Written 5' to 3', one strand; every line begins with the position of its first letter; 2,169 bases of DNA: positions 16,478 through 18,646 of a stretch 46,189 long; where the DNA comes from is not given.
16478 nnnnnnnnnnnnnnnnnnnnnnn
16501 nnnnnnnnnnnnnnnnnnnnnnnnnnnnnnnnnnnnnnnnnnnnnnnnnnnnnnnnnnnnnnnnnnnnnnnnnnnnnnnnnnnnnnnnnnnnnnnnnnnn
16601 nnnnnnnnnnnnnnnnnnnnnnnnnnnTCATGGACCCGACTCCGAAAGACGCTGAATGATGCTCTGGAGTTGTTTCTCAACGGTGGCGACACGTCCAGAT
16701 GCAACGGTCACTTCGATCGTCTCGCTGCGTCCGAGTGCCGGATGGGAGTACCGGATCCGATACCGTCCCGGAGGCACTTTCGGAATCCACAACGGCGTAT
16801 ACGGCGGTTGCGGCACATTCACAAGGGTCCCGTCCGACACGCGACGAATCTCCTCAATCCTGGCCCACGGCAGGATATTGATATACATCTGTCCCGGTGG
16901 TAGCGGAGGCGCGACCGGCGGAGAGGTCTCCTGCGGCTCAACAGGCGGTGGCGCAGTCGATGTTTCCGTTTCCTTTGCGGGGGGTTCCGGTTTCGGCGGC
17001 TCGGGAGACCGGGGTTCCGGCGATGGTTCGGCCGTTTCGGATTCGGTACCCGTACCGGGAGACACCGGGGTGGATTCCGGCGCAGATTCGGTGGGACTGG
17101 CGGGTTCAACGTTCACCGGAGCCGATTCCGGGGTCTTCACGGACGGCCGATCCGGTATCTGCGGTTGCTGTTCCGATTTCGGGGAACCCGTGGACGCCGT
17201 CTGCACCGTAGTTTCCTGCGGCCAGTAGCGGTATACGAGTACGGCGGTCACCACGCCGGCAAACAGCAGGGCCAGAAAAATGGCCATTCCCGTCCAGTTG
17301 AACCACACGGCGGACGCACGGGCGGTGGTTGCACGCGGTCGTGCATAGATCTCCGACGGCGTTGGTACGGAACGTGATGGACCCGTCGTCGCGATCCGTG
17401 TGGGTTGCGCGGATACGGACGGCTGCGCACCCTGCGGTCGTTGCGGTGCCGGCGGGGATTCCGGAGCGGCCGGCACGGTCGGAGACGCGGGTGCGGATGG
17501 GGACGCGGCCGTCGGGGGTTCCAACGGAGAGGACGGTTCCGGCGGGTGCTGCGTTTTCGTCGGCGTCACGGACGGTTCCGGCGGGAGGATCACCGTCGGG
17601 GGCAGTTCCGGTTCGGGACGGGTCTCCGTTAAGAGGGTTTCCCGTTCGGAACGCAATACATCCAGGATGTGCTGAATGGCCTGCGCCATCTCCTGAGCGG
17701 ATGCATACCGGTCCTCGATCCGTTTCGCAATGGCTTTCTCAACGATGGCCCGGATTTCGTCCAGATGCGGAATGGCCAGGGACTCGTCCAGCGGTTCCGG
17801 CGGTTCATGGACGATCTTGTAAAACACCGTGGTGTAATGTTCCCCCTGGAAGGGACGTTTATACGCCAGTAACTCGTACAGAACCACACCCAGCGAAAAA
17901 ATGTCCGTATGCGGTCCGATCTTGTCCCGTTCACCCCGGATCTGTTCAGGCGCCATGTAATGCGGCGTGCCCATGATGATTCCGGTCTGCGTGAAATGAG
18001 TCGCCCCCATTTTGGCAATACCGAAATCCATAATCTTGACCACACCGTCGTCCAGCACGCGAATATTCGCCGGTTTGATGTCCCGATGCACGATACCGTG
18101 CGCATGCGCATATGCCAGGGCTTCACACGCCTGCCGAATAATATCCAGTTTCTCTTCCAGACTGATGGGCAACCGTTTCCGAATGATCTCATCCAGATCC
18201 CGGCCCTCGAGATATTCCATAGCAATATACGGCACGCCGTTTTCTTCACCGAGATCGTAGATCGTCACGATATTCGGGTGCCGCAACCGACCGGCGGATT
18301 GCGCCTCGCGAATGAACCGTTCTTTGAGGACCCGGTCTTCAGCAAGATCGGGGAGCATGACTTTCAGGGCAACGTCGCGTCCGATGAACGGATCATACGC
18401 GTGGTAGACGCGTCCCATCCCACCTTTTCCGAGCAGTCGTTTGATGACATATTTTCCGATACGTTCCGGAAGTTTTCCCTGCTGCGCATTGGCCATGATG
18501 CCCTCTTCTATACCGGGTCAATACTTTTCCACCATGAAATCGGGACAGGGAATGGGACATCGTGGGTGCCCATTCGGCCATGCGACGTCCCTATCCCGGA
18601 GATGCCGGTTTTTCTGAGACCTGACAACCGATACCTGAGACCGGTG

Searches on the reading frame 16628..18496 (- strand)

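Call 28: search_protein_families(library=ncbifam, proteins=[window:16628-18496:-], max_evalue=0.00001)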
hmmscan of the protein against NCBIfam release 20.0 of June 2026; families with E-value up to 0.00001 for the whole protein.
window:16628-18496:- (622 aa): 17 families
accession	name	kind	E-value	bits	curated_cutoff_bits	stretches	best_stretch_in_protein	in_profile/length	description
NF033483.0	PknB_PASTA_kin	equivalog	4.7e-102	342.8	450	1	14-368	7-308/563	Stk1 family PASTA domain-containing Ser/Thr kinase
NF052427.1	StpK7MSMEG_1200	equivalog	2.8e-61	207.7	900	1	12-280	5-271/601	serine/threonine protein kinase StpK7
NF009651.0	PRK13184.1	equivalog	1.6e-52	178.6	839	1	13-279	1-292/932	serine/threonine-protein kinase PknD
NF047741.1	antiphage_MADS6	equivalog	1.7e-52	178.8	460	2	107-297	292-480/612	methylation-associated defense system protein kinase MAD6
TIGR03903.1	TOMM_kin_cyc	equivalog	4.4e-41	140.8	705.75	1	39-276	3-246/1267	TOMM system kinase/cyclase fusion protein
NF053615.1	SerThrKinAfsKStmc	equivalog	1.4e-39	136.4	1300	1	10-364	9-348/809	protein serine/threonine kinase AfsK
NF038150.1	lanthi_synth_IV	equivalog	3.1e-24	85.3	650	1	14-277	189-456/851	class IV lanthionine synthetase LanL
NF033442.0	BREX_PglW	equivalog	9.3e-23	79.9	990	1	14-290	512-782/1391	BREX system serine/threonine kinase PglW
NF038151.1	lanthi_synth_III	equivalog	1.1e-15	57.1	575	1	13-211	219-424/833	class III lanthionine synthetase LanKC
NF011464.0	PRK14879.1-7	equivalog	2.1e-12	47.3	246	1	55-166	47-154/221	Kae1-associated kinase Bud32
TIGR03724.2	arch_bud32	equivalog_domain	1.5e-11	44.2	125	1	54-163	33-133/193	KEOPS complex kinase/ATPase Bud32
NF058632.1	SerThrKinPrkT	equivalog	4.8e-11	42.2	280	1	15-284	22-268/322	serine/threonine protein kinase PrkT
NF043056.1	T4SS_LegK1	equivalog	1.7e-10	40.1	550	1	66-210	130-284/516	Dot/Icm T4SS effector kinase LegK1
NF007174.0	PRK09605.1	equivalog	4.8e-09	35.2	447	1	54-164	376-476/535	bifunctional N(6)-L-threonylcarbamoyladenine synthase/serine/threonine protein kinase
NF011463.0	PRK14879.1-4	equivalog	1.3e-08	34.6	188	1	37-164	36-163/237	Kae1-associated kinase Bud32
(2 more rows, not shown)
